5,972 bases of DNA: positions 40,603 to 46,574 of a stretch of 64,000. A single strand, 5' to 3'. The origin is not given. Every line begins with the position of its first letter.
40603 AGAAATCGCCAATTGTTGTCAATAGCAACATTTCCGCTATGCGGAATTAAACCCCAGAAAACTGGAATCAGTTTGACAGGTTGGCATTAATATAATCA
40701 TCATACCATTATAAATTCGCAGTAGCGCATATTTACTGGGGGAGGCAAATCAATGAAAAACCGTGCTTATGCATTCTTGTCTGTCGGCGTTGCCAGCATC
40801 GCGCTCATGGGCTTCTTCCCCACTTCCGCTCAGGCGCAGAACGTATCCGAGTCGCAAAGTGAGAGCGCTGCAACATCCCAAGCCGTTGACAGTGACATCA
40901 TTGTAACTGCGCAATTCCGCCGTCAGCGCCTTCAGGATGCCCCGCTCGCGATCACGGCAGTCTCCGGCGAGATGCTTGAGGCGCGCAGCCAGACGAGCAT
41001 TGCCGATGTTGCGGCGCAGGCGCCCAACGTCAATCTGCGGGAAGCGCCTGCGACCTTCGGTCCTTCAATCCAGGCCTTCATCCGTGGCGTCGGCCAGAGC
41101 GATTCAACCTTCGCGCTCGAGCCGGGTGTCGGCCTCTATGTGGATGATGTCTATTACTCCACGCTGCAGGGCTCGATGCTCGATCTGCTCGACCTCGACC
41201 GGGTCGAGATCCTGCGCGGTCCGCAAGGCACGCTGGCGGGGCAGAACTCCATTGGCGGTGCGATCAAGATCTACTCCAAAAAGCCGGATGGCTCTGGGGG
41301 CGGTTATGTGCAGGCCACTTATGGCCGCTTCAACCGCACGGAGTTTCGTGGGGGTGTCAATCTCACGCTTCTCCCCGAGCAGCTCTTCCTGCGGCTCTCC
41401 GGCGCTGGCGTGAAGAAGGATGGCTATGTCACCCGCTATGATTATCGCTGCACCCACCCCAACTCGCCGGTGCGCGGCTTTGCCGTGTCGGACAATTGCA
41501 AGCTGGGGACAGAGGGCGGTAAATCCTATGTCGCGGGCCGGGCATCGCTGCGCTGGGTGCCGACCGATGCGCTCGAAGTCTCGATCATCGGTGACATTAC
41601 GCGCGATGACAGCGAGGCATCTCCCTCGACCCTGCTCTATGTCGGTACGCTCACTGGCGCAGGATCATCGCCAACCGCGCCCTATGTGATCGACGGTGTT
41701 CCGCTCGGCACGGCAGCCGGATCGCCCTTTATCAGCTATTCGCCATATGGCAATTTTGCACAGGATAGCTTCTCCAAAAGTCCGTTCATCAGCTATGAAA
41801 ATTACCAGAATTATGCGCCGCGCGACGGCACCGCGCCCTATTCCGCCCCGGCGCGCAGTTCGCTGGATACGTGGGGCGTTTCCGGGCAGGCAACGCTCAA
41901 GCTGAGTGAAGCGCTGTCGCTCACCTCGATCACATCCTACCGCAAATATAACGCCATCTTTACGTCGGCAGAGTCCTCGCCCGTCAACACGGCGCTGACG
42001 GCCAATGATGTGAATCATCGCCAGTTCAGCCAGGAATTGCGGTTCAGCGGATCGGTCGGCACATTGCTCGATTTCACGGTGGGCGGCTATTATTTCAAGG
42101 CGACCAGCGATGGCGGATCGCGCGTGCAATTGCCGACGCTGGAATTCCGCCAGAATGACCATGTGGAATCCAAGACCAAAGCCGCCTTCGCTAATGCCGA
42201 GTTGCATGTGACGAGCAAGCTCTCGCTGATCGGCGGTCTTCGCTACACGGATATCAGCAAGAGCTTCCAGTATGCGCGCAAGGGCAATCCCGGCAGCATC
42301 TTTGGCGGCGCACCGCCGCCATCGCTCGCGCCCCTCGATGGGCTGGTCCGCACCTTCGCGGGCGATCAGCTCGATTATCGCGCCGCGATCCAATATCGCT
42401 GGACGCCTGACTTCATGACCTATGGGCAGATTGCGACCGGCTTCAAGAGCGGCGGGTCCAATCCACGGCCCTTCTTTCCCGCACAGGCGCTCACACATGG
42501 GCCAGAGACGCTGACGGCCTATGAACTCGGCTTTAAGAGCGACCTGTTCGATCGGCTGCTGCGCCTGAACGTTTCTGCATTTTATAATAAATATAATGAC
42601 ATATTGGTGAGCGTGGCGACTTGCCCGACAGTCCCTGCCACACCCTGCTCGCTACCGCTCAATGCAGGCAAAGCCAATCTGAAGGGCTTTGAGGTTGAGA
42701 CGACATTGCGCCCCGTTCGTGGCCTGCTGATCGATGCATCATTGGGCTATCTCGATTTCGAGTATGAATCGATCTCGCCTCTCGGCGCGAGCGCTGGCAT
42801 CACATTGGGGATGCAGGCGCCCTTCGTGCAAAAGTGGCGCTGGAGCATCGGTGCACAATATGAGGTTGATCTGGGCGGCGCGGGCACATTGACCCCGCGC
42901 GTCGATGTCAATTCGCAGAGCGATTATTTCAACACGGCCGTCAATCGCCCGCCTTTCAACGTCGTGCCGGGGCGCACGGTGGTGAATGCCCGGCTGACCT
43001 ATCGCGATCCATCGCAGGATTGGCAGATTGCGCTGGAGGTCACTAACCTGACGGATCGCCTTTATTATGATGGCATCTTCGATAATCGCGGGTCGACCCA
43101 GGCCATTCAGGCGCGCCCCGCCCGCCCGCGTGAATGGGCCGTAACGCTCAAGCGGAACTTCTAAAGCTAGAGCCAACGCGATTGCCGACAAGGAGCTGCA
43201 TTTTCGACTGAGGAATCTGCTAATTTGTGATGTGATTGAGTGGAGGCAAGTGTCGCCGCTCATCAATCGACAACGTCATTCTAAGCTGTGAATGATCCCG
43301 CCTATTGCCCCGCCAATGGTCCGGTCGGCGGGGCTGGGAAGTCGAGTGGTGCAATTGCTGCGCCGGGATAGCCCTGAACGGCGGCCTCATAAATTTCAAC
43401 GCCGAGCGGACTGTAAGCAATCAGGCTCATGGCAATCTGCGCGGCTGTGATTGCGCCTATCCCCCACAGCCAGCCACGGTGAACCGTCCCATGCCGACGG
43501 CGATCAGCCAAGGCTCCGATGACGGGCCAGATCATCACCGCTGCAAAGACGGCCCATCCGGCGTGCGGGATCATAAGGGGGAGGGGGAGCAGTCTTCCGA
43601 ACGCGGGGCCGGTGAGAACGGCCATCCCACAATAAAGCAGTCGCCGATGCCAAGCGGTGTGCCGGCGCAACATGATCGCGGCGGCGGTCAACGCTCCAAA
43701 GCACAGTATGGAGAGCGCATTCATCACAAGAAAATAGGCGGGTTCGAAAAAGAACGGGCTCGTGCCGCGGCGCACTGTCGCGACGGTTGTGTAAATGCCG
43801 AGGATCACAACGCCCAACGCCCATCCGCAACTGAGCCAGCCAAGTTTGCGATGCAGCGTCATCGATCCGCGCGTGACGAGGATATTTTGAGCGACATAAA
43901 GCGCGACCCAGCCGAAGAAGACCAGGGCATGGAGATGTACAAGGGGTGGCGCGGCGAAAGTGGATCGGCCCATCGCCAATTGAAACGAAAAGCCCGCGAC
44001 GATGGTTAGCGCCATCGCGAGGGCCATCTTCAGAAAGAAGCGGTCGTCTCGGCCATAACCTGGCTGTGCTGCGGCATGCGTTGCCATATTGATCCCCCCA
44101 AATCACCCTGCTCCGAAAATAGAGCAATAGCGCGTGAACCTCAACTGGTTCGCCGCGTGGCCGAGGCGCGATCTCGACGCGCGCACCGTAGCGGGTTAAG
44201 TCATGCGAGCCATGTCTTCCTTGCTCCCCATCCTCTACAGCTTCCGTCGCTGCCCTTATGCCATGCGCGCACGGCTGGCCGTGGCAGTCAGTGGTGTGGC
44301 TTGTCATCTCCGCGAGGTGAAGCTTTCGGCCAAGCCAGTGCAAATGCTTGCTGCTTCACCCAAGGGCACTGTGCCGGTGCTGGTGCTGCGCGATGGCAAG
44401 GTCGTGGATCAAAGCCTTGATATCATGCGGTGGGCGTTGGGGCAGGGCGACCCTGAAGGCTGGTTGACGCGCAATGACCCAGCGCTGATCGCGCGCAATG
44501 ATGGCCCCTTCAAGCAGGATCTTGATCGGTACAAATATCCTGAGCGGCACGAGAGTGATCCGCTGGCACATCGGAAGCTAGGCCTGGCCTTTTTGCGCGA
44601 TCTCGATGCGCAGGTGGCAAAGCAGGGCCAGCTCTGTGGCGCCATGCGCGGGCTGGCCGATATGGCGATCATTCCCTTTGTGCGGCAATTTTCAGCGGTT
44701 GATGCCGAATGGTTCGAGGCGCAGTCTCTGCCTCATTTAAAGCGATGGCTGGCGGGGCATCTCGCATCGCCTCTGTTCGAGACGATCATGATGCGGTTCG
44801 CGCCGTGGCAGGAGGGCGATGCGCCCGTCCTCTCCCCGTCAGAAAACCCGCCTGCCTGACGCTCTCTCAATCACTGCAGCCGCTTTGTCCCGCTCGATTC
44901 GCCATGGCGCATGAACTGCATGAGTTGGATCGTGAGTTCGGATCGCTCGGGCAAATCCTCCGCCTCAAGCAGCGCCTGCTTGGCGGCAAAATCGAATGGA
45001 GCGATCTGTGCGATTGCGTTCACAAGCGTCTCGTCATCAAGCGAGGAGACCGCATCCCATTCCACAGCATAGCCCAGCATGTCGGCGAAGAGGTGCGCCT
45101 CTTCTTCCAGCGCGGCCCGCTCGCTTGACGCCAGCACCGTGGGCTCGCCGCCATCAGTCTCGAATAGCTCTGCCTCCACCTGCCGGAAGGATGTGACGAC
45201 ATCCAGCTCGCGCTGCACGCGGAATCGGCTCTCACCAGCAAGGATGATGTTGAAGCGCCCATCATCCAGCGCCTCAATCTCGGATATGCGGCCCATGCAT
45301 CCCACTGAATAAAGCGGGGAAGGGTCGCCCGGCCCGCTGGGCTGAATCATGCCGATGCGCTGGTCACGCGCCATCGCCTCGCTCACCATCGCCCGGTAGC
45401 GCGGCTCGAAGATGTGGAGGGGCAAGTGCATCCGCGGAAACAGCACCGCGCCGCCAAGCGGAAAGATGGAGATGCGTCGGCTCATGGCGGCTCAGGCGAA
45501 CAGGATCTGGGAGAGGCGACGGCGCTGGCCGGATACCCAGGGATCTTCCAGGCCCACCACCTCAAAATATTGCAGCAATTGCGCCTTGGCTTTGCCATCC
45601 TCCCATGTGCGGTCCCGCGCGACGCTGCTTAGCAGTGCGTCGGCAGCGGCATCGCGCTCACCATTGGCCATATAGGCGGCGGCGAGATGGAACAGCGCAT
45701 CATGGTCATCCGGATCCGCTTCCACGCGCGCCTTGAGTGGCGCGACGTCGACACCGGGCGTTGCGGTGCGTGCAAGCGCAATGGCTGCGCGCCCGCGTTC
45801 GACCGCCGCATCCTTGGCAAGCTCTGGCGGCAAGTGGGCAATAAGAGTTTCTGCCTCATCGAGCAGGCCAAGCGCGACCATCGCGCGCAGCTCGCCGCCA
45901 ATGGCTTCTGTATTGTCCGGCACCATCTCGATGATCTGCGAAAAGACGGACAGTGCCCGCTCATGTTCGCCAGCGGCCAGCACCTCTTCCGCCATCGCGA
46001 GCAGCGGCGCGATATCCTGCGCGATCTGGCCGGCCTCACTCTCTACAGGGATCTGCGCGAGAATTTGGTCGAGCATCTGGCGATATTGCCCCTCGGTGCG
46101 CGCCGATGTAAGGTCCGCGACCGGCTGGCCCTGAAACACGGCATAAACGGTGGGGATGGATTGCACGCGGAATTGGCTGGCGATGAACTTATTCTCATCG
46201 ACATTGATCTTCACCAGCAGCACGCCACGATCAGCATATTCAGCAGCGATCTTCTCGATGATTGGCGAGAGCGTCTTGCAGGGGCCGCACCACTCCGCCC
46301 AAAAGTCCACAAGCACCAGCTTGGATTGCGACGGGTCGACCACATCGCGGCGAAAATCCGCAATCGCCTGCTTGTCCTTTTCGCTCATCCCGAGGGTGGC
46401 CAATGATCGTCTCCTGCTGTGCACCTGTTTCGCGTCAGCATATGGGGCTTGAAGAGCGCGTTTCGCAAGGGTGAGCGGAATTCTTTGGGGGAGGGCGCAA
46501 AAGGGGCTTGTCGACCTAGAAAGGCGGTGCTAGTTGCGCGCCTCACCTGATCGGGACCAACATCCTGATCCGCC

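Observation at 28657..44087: Cell-surface signalling cassette embedded in a periplasmic decarboxylase/transport locus (best new-system candidate)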

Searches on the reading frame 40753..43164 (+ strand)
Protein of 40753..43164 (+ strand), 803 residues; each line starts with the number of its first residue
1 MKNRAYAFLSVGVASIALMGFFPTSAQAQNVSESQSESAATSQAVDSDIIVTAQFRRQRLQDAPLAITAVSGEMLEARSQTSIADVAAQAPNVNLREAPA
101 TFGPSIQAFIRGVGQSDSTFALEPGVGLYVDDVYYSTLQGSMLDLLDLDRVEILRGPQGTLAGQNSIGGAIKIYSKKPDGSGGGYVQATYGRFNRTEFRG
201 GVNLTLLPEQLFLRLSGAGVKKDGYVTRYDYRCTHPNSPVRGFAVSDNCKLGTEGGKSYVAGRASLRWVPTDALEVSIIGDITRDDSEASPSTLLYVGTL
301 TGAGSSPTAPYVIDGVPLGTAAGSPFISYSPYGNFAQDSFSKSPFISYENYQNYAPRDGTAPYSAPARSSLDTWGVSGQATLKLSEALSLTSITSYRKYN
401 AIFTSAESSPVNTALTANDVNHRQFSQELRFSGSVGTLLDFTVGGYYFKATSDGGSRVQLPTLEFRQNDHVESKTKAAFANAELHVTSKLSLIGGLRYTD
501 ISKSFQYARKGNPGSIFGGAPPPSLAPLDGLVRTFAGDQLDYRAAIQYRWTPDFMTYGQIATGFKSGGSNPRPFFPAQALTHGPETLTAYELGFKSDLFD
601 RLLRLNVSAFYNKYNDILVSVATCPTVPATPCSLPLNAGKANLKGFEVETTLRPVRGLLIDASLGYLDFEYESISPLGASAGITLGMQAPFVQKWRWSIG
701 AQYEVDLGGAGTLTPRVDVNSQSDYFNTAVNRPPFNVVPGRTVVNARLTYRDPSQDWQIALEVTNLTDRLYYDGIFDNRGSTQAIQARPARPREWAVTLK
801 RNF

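Call 3: search_protein_families(library=pfam, proteins=[window:40753-43164:+])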
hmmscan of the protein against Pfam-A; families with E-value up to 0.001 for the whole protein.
window:40753-43164:+ (803 aa): 2 families
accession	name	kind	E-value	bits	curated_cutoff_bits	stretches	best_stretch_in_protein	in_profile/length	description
PF00593.30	TonB_dep_Rec_b-barrel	-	2.9e-44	153.1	27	1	330-766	19-436/436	TonB dependent receptor-like, beta-barrel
PF07715.20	Plug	-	1.5e-17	64.5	23.9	1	60-170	2-107/107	TonB-dependent Receptor Plug Domain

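Call 4: search_protein_families(library=ncbifam, proteins=[window:40753-43164:+])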
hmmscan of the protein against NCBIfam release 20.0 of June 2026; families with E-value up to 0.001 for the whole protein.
window:40753-43164:+ (803 aa): 27 families (the best 25 are shown)
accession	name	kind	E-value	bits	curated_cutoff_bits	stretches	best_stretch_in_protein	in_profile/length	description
TIGR01783.1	TonB-siderophor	subfamily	2.9e-43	148.4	223.5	2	468-803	353-649/649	TonB-dependent siderophore receptor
TIGR01785.1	TonB-hemin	subfamily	6.9e-31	107.4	316.85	2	393-774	285-657/677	TonB-dependent heme/hemoglobin receptor family protein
TIGR01786.1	TonB-hemlactrns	subfamily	2.5e-22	79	323.75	2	404-788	313-703/719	TonB-dependent hemoglobin/transferrin/lactoferrin family receptor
TIGR01779.1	TonB-B12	equivalog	4.7e-16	58.5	599.7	1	27-229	10-206/614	TonB-dependent vitamin B12 receptor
NF050067.1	TonBEntbctnRecCfrA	equivalog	4.8e-15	54.9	1200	2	34-179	15-161/698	TonB-dependent ferric enterobactin receptor CfrA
NF010010.0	PRK13483.1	equivalog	4.1e-14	51.5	927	1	28-181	15-168/660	ligand-gated channel protein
NF053590.1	TonB_dep_TOL0244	equivalog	1.3e-13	50.4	645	1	48-199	12-164/604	TOL_0244 family TonB-dependent receptor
TIGR04056.1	OMP_RagA_SusC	subfamily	3.3e-11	42.3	368.25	1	583-657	654-726/981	SusC/RagA family TonB-linked outer membrane protein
NF041535.1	TonB_rec_PqqU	equivalog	7e-11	41.1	1200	1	60-178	13-132/676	TonB-dependent receptor PqqU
NF010038.0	PRK13513.1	equivalog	3e-10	39.3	942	1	32-179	20-168/659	ligand-gated channel protein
NF010012.0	PRK13486.1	equivalog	4.8e-09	35.1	924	1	38-178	17-160/696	TonB-dependent receptor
NF049945.1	TonB_dep_FCYXU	equivalog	4.9e-09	35.3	825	1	33-179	23-170/697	TonB-dependent receptor, FCYXU motif-type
NF007349.0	PRK09840.1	equivalog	2.4e-08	32.5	686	1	21-192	30-191/760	catecholate siderophore receptor Fiu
NF007465.0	PRK10044.1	equivalog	3.2e-08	32.2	803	1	32-182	51-193/726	ferrichrome porin FhuA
NF010651.0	PRK14050.1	equivalog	9.1e-08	30.7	884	0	127-180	135-190/730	TonB-dependent siderophore receptor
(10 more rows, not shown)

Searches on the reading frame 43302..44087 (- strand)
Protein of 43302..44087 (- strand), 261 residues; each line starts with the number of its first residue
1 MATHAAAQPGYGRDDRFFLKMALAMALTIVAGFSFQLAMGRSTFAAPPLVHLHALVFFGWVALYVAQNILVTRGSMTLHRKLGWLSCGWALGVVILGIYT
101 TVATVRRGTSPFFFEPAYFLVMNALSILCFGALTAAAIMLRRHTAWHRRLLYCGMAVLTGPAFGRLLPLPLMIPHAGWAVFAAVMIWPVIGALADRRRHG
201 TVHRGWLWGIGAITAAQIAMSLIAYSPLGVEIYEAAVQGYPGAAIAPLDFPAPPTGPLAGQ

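Call 3: search_protein_families(library=pfam, proteins=[window:43302-44087:-])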
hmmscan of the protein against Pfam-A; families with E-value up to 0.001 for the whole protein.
window:43302-44087:- (261 aa): 0 families

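Call 4: search_protein_families(library=ncbifam, proteins=[window:43302-44087:-])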
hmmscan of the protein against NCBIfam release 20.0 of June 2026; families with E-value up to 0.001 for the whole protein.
window:43302-44087:- (261 aa): 0 families

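Call 11: search_protein_families(library=pfam, proteins=[window:43302-44087:-], max_evalue=10)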
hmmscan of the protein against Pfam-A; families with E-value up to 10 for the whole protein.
window:43302-44087:- (261 aa): 1 family
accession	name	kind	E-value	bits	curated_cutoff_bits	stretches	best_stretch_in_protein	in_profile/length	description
PF08122.17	NDUF_B12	-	0.39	11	22.7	1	196-217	19-40/55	NADH-ubiquinone oxidoreductase B12 subunit family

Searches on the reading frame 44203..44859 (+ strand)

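Call 8: search_protein_families(library=pfam, proteins=[window:44203-44859:+], max_evalue=0.01)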
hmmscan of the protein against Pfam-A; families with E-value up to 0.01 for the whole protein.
window:44203-44859:+ (218 aa): 5 families
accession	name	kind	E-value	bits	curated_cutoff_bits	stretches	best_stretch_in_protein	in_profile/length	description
PF13417.12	GST_N_3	-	1.2e-14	54.8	22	1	11-78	1-67/75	Glutathione S-transferase, N-terminal domain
PF13409.12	GST_N_2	-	4.1e-13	50.2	25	1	17-77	2-66/70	Glutathione S-transferase, N-terminal domain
PF02798.26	GST_N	-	7.8e-07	29.8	20.9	1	10-76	4-72/76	Glutathione S-transferase, N-terminal domain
PF13410.11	GST_C_2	-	5.3e-06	26.9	24.9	1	127-184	11-68/69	Glutathione S-transferase, C-terminal domain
PF00043.30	GST_C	-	0.002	18.8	20.7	1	113-190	17-93/93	Glutathione S-transferase, C-terminal domain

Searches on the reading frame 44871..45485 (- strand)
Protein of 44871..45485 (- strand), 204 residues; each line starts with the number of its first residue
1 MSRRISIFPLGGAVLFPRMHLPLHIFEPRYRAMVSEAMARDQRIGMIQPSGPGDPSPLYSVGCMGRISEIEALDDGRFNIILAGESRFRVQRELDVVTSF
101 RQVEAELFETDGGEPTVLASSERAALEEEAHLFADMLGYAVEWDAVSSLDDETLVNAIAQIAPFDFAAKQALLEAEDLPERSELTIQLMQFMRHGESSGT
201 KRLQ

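Call 8: search_protein_families(library=pfam, proteins=[window:44871-45485:-], max_evalue=0.01)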
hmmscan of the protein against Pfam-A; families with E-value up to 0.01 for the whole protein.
window:44871-45485:- (204 aa): 1 family
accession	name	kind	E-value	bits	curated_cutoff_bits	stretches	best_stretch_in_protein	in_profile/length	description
PF02190.22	LON_substr_bdg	-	4.2e-35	121.9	28.7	1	6-190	3-199/200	ATP-dependent protease La (LON) substrate-binding domain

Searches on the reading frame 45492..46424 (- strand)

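Call 8: search_protein_families(library=pfam, proteins=[window:45492-46424:-], max_evalue=0.01)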
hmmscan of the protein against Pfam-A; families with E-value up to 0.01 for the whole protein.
window:45492-46424:- (310 aa): 16 families
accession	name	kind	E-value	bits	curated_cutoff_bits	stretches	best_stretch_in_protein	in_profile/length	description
PF14561.12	TPR_20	-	1.4e-30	105.9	25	1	222-309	3-90/90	Tetratricopeptide repeat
PF00085.26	Thioredoxin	-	1.3e-24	86.6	23.5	1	22-118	8-101/103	Thioredoxin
PF14559.12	TPR_19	-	4.1e-15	56.3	25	2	149-215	2-68/68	Tetratricopeptide repeat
PF08534.16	Redoxin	-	1e-06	29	26.6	1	34-85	28-80/148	Redoxin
PF13428.12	TPR_14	-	2.6e-06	28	23.5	0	141-174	4-37/44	Tetratricopeptide repeat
PF13905.12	Thioredoxin_8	-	3e-06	27.9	27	1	35-78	2-46/94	Thioredoxin-like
PF00578.27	AhpC-TSA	-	8.2e-06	26.2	26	1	33-93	24-85/124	AhpC/TSA family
PF13432.12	TPR_16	-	7.3e-05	23.6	32.7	0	234-270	24-60/65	Tetratricopeptide repeat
PF13098.12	Thioredoxin_2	-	8.7e-05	23.3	27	1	33-118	4-104/104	Thioredoxin-like domain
PF13429.12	TPR_15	-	0.00016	21.6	26.2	1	113-261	121-268/280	Tetratricopeptide repeat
PF07719.23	TPR_2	-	0.0002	21.6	27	0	242-270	2-30/34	Tetratricopeptide repeat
PF13174.12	TPR_6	-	0.00034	21.5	26.3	0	242-264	1-23/33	Tetratricopeptide repeat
PF13176.12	TPR_7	-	0.00085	19.7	27.9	0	243-272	1-32/36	Tetratricopeptide repeat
PF00515.34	TPR_1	-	0.0063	16.7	27.8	0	242-264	2-24/34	Tetratricopeptide repeat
PF04756.19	OST3_OST6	-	0.0072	16.2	27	1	46-97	46-103/294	OST3 / OST6 family, transporter family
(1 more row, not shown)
